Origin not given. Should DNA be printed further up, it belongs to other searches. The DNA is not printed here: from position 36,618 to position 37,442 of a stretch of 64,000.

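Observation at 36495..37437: Three copies of the palindrome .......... flank marR and precede the downstream membrane-protein gene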

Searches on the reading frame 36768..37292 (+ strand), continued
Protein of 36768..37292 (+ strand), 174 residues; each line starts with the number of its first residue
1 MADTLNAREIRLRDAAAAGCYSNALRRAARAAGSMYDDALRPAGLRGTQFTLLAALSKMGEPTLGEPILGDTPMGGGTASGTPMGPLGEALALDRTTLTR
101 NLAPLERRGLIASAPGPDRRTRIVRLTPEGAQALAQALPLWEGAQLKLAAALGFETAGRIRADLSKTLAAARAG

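Call 31: search_protein_families(library=ncbifam, proteins=[window:36768-37289:+, P0002], max_evalue=0.01)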
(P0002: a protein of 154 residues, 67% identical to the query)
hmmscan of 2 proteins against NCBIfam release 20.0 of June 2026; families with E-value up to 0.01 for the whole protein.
window:36768-37289:+ (174 aa): 9 families
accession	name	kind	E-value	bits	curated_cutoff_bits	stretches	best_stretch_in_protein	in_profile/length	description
NF041230.1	BagL_FevM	exception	1e-08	35.3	230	1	87-139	60-113/145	MarR family transcriptional regulator BagL/FevM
NF052638.1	TransRegOhrRVib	equivalog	0.00011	21.9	200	1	85-140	55-111/141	transcriptional regulator OhrR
NF053777.1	Saro0803TransReg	equivalog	0.00046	19.9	200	1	87-137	57-108/140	Saro_0803 family transcriptional regulator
NF002926.0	PRK03573.1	equivalog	0.0017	18.2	120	0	87-133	52-99/144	transcriptional regulator SlyA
TIGR02337.1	HpaR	equivalog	0.0021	17.9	121.2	1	93-155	54-117/130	homoprotocatechuate degradation operon regulator HpaR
NF045593.1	bilirub_TF_BilQ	equivalog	0.0025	17.5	125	1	86-141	49-105/135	bilirubin utilization transcriptional regulator BilQ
NF008565.1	PRK11512.1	equivalog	0.0028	17.7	240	1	87-136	60-110/144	multiple antibiotic resistance transcriptional regulator MarR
TIGR03433.1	padR_acidobact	paralog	0.006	16.7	101.8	1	89-147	33-94/101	PadR family transcriptional regulator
NF008122.0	PRK10870.1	equivalog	0.0095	15.7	157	0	87-152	77-143/176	transcriptional repressor MprA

P0002 (154 aa): 10 families
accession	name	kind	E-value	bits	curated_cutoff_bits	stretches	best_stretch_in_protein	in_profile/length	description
NF041230.1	BagL_FevM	exception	1e-12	48.3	230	1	21-140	16-134/145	MarR family transcriptional regulator BagL/FevM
TIGR02337.1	HpaR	equivalog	1.1e-06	28.5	121.2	1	24-141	5-123/130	homoprotocatechuate degradation operon regulator HpaR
NF052638.1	TransRegOhrRVib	equivalog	3e-06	27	200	1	27-134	17-125/141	transcriptional regulator OhrR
NF053777.1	Saro0803TransReg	equivalog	8.7e-06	25.5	200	1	40-148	30-139/140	Saro_0803 family transcriptional regulator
NF008565.1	PRK11512.1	equivalog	1.5e-05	25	240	1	39-114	32-108/144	multiple antibiotic resistance transcriptional regulator MarR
NF045593.1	bilirub_TF_BilQ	equivalog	2.8e-05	23.8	125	1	61-148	44-132/135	bilirubin utilization transcriptional regulator BilQ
NF002926.0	PRK03573.1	equivalog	0.0002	21.3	120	1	23-115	7-101/144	transcriptional regulator SlyA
NF008122.0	PRK10870.1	equivalog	0.00041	20.1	157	1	67-141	77-152/176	transcriptional repressor MprA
TIGR03433.1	padR_acidobact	paralog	0.0021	18.1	101.8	1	69-132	33-99/101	PadR family transcriptional regulator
TIGR01884.1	cas_HTH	subfamily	0.0044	16.4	60.2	1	44-108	139-200/202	CRISPR-associated CARF protein Csa3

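Call 49: find_encoding_contigs(protein=P0001, flank=3000, max_places=2)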
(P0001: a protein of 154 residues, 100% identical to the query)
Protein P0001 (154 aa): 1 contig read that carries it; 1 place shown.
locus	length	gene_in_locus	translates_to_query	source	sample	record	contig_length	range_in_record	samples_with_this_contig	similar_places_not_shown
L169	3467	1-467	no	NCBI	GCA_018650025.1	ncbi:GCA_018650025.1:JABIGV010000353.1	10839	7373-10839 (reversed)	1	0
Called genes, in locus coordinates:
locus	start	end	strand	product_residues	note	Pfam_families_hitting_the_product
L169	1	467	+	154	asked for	?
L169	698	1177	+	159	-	-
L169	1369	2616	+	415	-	PF00145:DNA_methylase, PF09445:Methyltransf_15 (weak)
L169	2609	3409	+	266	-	-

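Call 70: find_encoding_contigs(protein=P0068, flank=2000, max_places=1)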
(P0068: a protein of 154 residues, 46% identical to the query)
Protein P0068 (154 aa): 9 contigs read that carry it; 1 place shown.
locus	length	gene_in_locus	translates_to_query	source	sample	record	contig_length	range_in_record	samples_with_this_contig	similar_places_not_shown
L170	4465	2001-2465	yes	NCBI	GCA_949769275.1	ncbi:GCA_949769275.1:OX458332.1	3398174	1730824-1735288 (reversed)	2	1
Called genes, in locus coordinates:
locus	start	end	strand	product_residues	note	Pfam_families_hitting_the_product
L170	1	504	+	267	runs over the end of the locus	PF13489:Methyltransf_23, PF13847:Methyltransf_31, PF08241:Methyltransf_11, PF08242:Methyltransf_12, PF13649:Methyltransf_25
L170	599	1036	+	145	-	PF00903:Glyoxalase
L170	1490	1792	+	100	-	-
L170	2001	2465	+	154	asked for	PF12802:MarR_2, PF01047:MarR, PF12840:HTH_20 (faint)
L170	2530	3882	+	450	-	PF13484:Fer4_16 (faint), PF02036:SCP2 (weak)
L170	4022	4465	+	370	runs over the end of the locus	PF25917:BSH_RND, PF26077:BSH_Fcp1 (faint), PF25876:HH_MFP_RND, PF25954:Beta-barrel_RND_2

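Call 71: find_encoding_contigs(protein=P0044, flank=2000, max_places=1)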
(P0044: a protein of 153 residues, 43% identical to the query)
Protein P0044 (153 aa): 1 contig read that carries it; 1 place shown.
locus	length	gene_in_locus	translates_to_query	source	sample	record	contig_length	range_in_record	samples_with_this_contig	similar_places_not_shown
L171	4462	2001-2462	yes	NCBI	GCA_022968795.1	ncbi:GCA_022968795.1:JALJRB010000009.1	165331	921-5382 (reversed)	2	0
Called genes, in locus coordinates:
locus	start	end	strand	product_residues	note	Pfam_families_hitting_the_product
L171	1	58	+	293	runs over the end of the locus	PF03328:HpcH_HpaI, PF15617:C-C_Bond_Lyase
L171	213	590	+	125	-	-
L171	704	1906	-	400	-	PF01609:DDE_Tnp_1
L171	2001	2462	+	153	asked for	PF12802:MarR_2 (weak)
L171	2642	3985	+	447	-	PF01554:MatE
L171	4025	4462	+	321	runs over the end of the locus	PF13187:Fer4_9 (faint), PF12838:Fer4_7 (faint), PF13484:Fer4_16 (faint)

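Call 79: predict_structure(alignment_id=A7)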
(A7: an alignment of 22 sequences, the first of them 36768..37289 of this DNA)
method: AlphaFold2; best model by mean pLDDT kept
length: 174 residues; sequences in the alignment: 22
mean_pLDDT: 88.2   pTM: 0.78
mean pLDDT of the five models: 88.2, 87.7, 87.0, 86.8, 86.1
residues with pLDDT >= 90: 130; 70-90: 21; 50-70: 9; < 50: 14
segments of 3 or more residues with pLDDT < 50: 63-71, 73-76
pLDDT, mean of each block of 10 residues (from residue 1): 84 90 92 98 98 94 46 51 84 93 97 89 93 98 98 98 94 91
secondary structure, 60 per line:
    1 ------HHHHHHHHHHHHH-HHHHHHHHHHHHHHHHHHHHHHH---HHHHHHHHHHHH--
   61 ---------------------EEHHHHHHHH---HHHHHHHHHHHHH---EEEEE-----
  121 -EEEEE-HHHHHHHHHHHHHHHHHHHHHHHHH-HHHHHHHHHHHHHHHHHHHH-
elements in order: H7-19 H21-43 H47-58 H84-91 H95-107 E111-115 E122-126 H128-152 H154-173

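Call 82: fold_search(model_id=the predicted structure, library=pdb)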
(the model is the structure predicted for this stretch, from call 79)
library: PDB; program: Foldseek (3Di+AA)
matches with E <= 10: 1303; with E <= 0.001: 217
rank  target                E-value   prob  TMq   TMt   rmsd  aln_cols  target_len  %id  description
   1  4fx4_B                2.6e-09  1.00  0.67  0.87   2.1       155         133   37  Crystal structure of M. tuberculosis transcriptional regulator MOSR (Rv1049) in compex with DNA (released 2012-09-26)
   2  4fx0_B                4.9e-09  1.00  0.67  0.85   5.8       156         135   35  Crystal structure of M. tuberculosis transcriptional regulator MosR (released 2012-09-26)
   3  4fx0_A                3.1e-07  1.00  0.62  0.88   3.5       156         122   34  Crystal structure of M. tuberculosis transcriptional regulator MosR (released 2012-09-26)
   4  8yli_B                1.0e-06  1.00  0.65  0.69   6.0       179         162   20  Crystal structure of Pectobacterium atrosepticum PecS in complex with operator DNA (released 2024-11-13)
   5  4lln_I                1.4e-06  1.00  0.64  0.79   3.5       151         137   20  Crystal structure of S. aureus MepR-DNA complex (released 2014-05-14)
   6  4l9t_B                1.9e-06  1.00  0.45  0.56   8.2       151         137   20  Crystal structure of MepR F27L mutant from multidrug resistant S. aureus clinical isolate (released 2013-09-11)
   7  4fht_A                2.1e-06  1.00  0.65  0.78   3.4       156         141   23  Crystal Structure of the PcaV transcriptional regulator from Streptomyces coelicolor in complex with its natural ligan (released 2013-04-24)
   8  3fm5_B                2.3e-06  1.00  0.63  0.77   2.1       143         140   20  X-ray crystal structure of transcriptional regulator (MarR family) from Rhodococcus sp. RHA1 (released 2009-02-03)
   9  5fb2_A                2.3e-06  1.00  0.46  0.57   7.1       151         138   20  S. aureus MepR F27L Mutant bound to oligodeoxyribonucleotide (released 2016-12-14)
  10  4l9t_A                2.6e-06  1.00  0.46  0.56   7.5       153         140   20  Crystal structure of MepR F27L mutant from multidrug resistant S. aureus clinical isolate (released 2013-09-11)
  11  5ffx_A                2.7e-06  1.00  0.47  0.57   7.5       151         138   20  S. aureus MepR G34K Mutant (released 2016-12-21)
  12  3fm5_C                2.9e-06  1.00  0.59  0.72   5.4       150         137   17  X-ray crystal structure of transcriptional regulator (MarR family) from Rhodococcus sp. RHA1 (released 2009-02-03)
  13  7kjl                  3.1e-06  1.00  0.55  0.67   6.2       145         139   21  Crystal structure of the MarR family transcriptional regulator from Variovorax paradoxus bound to Salicylic acid (released 2021-12-01)
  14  8aga                  3.5e-06  1.00  0.62  0.80   3.0       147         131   23  Structure of p-hydroxy benzoic acid ligand bound HosA transcriptional regulator from enteropathogenic Escherichia coli O (released 2023-08-02)
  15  8ylg_A                3.7e-06  1.00  0.66  0.71   3.1       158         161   20  Crystal structure of Burkholderia thailandensis MftR in complex with operator DNA (released 2024-11-13)
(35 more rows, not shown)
